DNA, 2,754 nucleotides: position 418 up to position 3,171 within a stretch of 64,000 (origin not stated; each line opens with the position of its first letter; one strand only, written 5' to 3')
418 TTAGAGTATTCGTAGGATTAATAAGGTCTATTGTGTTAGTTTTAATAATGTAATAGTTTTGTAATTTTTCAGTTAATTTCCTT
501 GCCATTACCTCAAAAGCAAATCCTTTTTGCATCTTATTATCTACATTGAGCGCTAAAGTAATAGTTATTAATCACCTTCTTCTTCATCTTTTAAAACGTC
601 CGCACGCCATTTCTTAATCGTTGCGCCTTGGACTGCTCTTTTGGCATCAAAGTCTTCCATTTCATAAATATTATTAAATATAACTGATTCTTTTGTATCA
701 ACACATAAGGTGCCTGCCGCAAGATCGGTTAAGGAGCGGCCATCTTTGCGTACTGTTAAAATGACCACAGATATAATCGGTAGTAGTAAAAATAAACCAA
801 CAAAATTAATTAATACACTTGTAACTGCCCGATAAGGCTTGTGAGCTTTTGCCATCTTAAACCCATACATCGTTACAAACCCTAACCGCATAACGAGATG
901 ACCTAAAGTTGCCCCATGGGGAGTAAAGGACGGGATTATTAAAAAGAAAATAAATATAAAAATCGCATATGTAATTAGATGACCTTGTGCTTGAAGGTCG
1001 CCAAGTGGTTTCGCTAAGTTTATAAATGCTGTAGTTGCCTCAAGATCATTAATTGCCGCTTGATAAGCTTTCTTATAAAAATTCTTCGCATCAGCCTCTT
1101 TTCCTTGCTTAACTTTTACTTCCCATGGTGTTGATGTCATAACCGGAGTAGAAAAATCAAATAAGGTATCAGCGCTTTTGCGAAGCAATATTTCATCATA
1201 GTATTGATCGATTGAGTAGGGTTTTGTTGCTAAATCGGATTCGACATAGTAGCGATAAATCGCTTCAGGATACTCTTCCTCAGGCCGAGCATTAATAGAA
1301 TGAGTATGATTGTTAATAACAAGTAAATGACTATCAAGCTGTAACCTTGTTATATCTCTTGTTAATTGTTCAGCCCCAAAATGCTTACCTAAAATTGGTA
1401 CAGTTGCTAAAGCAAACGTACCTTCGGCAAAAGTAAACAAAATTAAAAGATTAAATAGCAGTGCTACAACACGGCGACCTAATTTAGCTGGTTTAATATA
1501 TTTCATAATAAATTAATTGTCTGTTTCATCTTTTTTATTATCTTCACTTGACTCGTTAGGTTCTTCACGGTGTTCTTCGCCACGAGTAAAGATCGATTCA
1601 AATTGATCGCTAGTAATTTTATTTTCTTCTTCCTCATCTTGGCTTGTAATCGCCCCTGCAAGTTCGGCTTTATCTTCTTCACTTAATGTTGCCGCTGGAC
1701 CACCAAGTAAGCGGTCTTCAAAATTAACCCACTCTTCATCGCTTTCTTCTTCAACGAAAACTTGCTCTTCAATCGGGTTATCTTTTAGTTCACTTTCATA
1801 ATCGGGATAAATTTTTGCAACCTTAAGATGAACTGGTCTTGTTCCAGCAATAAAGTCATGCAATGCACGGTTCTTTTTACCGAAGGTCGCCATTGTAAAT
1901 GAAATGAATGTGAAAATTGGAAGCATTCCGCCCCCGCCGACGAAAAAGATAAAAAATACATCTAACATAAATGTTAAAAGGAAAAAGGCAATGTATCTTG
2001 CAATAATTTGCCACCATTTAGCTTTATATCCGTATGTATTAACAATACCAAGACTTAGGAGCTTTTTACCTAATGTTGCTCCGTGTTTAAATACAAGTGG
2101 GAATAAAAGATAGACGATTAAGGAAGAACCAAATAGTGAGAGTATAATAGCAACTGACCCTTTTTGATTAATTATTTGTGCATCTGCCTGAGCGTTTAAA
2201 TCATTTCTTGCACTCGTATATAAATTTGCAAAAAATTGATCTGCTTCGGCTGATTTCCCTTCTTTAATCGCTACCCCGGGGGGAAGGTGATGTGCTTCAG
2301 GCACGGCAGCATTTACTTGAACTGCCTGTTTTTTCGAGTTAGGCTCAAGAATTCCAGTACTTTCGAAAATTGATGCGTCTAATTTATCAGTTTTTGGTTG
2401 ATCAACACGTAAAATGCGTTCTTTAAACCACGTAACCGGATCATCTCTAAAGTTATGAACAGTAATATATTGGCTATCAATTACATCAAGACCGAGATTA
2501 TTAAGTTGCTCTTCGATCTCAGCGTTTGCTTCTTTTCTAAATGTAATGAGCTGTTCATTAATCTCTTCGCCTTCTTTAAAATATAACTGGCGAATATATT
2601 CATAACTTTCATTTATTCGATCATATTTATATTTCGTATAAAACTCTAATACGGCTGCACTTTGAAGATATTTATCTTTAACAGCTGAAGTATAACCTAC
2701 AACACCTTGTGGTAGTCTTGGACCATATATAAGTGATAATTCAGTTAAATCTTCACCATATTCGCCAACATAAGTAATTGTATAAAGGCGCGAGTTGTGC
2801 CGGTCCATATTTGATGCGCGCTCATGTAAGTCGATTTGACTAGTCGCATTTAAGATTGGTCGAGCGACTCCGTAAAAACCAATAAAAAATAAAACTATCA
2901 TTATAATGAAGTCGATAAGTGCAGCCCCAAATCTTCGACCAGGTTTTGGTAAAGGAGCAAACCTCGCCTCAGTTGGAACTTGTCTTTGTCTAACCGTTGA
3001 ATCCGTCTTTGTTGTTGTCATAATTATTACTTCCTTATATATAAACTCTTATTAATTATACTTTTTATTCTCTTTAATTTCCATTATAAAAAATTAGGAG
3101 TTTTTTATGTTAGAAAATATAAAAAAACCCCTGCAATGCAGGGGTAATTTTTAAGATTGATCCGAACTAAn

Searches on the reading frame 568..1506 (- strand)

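Call 70: search_protein_families(library=pfam, proteins=[window:568-1506:-], max_evalue=0.0001)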
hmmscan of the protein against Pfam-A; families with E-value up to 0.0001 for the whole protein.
window:568-1506:- (312 aa): 1 family
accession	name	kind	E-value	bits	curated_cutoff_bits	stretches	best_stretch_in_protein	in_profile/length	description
PF06271.18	RDD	-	2.8e-07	31.4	24.1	1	174-265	47-137/137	RDD family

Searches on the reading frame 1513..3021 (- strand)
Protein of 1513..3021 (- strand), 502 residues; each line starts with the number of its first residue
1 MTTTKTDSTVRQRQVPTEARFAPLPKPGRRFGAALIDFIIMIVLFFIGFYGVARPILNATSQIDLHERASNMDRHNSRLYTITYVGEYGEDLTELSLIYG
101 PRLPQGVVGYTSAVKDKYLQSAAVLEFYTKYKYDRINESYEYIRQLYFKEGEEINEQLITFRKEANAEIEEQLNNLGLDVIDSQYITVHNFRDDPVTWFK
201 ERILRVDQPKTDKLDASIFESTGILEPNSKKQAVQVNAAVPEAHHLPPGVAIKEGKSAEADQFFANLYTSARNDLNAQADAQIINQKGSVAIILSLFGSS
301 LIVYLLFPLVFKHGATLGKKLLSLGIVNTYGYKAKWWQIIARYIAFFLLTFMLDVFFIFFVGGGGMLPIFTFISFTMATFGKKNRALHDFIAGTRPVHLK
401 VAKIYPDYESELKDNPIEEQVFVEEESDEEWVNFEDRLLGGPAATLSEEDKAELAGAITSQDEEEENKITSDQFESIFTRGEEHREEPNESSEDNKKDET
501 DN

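Call 70: search_protein_families(library=pfam, proteins=[window:1513-3021:-], max_evalue=0.0001)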
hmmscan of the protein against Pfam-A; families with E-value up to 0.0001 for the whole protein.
window:1513-3021:- (502 aa): 1 family
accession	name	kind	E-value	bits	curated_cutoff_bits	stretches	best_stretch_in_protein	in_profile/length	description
PF06271.18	RDD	-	6.3e-18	65.8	24.1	1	284-393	40-137/137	RDD family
